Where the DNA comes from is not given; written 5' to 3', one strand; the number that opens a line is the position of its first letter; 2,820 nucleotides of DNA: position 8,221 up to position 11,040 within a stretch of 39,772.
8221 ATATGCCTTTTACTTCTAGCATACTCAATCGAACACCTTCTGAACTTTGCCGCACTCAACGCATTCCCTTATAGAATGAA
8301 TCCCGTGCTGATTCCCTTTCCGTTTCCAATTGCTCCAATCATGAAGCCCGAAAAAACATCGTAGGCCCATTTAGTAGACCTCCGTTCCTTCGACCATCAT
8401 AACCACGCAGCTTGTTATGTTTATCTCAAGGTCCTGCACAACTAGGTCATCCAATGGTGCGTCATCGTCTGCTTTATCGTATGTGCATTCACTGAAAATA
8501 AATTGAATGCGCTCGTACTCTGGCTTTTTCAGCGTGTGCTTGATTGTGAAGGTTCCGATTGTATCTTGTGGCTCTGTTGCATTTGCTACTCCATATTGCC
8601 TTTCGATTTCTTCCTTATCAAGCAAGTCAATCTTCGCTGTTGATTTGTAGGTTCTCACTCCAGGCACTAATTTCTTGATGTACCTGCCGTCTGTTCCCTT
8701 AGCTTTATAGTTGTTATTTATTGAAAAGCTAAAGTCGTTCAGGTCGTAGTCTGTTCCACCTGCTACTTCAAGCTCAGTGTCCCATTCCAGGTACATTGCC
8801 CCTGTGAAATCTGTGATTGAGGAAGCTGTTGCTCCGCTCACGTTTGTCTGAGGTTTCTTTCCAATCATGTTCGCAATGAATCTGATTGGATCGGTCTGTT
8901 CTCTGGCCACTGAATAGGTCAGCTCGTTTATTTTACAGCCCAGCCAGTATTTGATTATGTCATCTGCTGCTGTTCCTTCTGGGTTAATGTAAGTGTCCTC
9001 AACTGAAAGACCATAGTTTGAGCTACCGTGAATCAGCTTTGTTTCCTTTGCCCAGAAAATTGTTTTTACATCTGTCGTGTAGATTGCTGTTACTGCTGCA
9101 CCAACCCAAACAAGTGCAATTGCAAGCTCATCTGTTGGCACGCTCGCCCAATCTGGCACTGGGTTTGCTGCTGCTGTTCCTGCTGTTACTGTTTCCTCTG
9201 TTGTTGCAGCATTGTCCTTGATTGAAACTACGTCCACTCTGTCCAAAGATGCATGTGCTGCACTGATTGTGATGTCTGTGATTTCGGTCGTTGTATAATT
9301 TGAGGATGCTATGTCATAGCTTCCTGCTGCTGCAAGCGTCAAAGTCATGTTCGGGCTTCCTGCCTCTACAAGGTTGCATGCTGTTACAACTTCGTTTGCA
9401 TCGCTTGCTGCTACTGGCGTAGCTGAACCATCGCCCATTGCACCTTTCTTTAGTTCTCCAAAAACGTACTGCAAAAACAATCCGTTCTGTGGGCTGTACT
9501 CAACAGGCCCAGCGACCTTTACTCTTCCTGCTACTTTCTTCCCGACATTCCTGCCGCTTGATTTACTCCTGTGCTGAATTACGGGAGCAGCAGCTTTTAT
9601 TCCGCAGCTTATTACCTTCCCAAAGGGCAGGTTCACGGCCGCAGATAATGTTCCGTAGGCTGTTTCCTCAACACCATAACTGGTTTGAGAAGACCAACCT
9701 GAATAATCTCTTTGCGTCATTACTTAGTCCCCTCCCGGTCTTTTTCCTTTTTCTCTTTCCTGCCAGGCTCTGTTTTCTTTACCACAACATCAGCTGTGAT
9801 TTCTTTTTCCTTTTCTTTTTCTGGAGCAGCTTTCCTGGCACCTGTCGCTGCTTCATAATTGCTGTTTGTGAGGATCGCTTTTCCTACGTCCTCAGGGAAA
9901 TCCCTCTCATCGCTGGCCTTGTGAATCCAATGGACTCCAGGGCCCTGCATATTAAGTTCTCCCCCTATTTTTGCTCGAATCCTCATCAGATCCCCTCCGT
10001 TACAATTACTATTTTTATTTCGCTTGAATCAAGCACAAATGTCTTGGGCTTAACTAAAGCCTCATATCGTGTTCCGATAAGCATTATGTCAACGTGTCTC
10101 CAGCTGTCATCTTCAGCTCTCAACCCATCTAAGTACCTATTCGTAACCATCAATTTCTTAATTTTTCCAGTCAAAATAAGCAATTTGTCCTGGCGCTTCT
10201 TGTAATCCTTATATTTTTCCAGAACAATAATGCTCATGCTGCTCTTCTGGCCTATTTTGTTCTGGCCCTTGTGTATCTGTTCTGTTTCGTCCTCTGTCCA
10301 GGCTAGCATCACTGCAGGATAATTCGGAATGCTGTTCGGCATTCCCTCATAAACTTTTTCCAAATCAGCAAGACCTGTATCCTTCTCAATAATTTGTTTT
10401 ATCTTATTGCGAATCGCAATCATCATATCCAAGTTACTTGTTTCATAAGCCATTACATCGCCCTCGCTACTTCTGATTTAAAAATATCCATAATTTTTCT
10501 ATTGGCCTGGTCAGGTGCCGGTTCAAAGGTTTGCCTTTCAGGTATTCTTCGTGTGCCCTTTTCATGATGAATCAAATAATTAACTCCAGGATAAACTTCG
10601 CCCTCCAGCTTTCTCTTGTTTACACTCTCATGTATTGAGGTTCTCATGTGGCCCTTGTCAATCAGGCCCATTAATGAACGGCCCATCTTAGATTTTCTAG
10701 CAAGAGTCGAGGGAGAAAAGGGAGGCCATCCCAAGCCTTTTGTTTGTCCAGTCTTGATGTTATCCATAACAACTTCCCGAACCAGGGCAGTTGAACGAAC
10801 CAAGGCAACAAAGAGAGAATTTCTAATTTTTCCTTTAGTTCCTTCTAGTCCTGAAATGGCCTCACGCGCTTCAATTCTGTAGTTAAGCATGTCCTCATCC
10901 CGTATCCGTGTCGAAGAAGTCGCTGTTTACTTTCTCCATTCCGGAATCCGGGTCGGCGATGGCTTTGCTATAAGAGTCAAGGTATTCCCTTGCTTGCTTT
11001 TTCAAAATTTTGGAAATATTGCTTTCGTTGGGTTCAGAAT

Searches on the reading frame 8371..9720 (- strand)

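Call 7: search_protein_families(library=phrogs, proteins=[window:8371-9720:-], max_evalue=0.001)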
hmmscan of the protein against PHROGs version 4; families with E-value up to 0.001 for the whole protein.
window:8371-9720:- (449 aa): 1 family
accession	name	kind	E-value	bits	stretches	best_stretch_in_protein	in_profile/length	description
phrog_9534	-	head and packaging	0.00081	20.2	0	132-218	54-144/303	head protein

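Call 8: search_protein_families(library=pfam, proteins=[window:8371-9720:-], max_evalue=0.001)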
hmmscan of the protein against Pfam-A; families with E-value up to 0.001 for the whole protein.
window:8371-9720:- (449 aa): 1 family
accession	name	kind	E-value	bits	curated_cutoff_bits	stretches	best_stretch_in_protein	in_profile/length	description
PF18906.5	Phage_tube_2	-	2.4e-14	54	27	1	17-369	9-217/266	Phage tail tube protein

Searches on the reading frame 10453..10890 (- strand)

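Call 7: search_protein_families(library=phrogs, proteins=[window:10453-10890:-], max_evalue=0.001)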
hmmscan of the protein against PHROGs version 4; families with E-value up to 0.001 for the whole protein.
window:10453-10890:- (145 aa): 3 families
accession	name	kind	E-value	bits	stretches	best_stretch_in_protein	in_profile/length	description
phrog_26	-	connector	4.8e-10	40.4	1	36-144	116-229/321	tail completion or Neck1 protein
phrog_222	-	connector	1.8e-09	38.6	1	43-97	219-268/276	tail completion or Neck1 protein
phrog_5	-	connector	7.6e-08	33.5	1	77-145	137-209/239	tail completion or Neck1 protein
